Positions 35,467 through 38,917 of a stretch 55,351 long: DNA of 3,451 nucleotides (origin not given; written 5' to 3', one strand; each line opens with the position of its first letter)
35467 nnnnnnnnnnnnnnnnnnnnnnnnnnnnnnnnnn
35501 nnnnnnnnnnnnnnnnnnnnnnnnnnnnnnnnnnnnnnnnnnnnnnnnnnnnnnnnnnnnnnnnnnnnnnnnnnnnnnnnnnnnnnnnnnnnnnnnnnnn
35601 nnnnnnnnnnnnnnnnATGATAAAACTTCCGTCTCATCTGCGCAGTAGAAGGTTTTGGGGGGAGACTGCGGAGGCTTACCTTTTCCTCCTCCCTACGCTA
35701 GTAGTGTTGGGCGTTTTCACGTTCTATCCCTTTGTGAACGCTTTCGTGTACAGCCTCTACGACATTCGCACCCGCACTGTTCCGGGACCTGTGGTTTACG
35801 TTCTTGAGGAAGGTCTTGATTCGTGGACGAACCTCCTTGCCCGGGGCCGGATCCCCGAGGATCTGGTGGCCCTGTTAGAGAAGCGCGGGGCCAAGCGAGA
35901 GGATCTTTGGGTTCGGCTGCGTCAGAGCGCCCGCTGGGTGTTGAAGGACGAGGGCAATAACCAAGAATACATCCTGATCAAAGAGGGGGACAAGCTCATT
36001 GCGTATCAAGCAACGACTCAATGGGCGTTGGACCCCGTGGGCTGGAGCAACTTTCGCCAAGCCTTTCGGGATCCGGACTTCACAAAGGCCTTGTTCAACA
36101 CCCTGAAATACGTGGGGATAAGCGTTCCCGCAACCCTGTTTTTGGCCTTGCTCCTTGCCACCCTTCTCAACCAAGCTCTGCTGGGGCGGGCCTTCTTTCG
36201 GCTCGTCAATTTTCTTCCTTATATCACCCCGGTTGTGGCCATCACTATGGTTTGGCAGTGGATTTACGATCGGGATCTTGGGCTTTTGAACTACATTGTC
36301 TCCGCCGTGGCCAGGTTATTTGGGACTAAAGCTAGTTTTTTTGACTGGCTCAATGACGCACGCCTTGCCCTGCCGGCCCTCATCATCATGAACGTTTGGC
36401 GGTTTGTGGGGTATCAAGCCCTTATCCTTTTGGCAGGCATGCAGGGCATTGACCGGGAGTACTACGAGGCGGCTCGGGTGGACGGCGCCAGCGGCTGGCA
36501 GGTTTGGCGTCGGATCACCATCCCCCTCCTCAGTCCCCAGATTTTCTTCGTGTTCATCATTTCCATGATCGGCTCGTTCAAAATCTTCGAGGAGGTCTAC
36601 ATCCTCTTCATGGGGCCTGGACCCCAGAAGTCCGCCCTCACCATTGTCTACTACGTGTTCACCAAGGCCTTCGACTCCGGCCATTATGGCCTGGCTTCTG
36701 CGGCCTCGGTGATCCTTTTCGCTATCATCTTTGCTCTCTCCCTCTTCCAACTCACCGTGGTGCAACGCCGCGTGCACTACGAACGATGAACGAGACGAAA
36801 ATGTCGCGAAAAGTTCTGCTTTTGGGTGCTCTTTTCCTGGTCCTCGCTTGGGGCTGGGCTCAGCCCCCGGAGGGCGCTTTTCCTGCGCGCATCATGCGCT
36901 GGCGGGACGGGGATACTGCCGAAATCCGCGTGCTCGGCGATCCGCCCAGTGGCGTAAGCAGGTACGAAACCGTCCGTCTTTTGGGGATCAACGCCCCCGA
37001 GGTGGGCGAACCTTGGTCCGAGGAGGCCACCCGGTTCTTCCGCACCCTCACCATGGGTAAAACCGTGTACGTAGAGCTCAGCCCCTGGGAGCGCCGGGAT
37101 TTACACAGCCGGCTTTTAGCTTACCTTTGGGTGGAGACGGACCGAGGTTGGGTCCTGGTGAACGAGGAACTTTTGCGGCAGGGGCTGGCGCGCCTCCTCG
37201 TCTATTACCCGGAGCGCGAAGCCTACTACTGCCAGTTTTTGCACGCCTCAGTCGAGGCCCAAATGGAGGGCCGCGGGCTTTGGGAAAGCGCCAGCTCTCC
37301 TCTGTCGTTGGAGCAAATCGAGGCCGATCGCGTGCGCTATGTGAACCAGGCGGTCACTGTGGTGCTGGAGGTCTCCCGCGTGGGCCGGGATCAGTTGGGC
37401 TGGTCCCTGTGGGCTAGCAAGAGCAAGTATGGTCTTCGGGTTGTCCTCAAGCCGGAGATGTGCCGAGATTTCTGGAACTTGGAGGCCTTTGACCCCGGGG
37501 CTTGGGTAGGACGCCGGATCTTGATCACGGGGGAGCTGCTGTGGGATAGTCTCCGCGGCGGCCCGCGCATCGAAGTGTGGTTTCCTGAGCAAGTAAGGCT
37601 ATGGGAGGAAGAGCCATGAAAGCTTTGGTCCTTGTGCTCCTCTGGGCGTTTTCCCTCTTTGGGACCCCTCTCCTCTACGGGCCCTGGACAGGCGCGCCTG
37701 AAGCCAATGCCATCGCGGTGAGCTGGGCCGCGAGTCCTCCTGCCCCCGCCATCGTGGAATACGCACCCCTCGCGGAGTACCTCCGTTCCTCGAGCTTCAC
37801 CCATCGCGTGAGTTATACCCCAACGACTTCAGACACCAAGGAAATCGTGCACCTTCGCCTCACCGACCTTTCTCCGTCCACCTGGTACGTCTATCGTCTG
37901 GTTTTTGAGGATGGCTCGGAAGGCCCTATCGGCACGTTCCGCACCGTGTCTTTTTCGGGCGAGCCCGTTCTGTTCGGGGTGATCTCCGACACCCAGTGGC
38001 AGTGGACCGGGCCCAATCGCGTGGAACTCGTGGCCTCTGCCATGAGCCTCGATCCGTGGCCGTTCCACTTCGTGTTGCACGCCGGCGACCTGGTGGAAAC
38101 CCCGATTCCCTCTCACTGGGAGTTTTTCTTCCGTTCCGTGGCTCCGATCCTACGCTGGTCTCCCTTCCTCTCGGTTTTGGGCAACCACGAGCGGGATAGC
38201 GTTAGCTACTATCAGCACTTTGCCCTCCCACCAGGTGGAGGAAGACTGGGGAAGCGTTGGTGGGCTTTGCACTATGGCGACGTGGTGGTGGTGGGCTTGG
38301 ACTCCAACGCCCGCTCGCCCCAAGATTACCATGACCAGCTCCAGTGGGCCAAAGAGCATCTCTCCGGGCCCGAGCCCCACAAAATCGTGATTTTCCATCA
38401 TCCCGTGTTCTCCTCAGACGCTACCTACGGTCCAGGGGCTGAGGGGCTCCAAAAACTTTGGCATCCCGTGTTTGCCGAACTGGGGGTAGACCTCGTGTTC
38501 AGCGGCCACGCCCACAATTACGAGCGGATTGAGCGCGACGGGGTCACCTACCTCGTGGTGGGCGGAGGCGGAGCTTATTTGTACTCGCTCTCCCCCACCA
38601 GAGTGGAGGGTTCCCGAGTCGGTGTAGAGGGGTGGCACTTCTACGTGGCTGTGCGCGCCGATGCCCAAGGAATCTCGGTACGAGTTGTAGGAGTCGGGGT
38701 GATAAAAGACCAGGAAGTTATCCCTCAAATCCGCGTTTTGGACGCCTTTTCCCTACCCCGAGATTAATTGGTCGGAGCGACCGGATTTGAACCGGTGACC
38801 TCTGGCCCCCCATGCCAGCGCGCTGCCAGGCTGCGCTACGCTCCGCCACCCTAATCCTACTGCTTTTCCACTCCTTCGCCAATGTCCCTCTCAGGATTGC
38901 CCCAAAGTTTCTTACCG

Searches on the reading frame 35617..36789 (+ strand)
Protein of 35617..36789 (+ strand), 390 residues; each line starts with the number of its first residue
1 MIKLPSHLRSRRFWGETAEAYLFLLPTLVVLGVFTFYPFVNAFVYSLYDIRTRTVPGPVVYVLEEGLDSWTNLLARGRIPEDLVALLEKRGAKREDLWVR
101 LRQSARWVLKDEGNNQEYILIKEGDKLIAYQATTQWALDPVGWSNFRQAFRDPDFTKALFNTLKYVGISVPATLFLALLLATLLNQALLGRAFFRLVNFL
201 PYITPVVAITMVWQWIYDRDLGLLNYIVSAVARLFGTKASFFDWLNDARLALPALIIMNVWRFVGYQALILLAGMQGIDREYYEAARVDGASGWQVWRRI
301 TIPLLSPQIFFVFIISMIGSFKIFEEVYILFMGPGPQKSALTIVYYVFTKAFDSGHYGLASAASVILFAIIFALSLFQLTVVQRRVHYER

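Call 43: search_protein_families(library=pfam, proteins=[window:35617-36789:+], max_evalue=0.00001)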
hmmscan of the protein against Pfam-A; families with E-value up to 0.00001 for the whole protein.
window:35617-36789:+ (390 aa): 1 family
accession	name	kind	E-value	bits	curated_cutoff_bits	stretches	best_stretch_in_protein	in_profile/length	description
PF00528.27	BPD_transp_1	-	3.7e-19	69.6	26.4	1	175-385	3-181/184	Binding-protein-dependent transport system inner membrane component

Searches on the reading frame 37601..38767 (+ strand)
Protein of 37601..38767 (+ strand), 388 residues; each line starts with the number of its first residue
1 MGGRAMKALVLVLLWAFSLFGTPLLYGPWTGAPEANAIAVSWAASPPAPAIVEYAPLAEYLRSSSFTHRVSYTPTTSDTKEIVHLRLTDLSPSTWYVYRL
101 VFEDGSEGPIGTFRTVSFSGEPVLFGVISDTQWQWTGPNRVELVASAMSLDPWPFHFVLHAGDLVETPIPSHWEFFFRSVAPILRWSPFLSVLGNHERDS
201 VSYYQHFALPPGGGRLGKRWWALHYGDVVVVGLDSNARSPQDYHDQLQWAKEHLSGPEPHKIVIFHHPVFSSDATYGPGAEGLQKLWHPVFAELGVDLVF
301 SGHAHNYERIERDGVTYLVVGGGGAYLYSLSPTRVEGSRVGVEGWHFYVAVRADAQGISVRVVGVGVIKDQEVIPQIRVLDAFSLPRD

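Call 43: search_protein_families(library=pfam, proteins=[window:37601-38767:+], max_evalue=0.00001)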
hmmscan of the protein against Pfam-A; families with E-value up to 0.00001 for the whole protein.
window:37601-38767:+ (388 aa): 2 families
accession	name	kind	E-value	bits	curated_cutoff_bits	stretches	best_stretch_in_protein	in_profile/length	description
PF00149.33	Metallophos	-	2e-15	58.1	21.5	1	125-307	3-191/191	Calcineurin-like phosphoesterase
PF16656.11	Pur_ac_phosph_N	-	1.2e-08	35.9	30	1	34-115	11-93/93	Purple acid Phosphatase, N-terminal domain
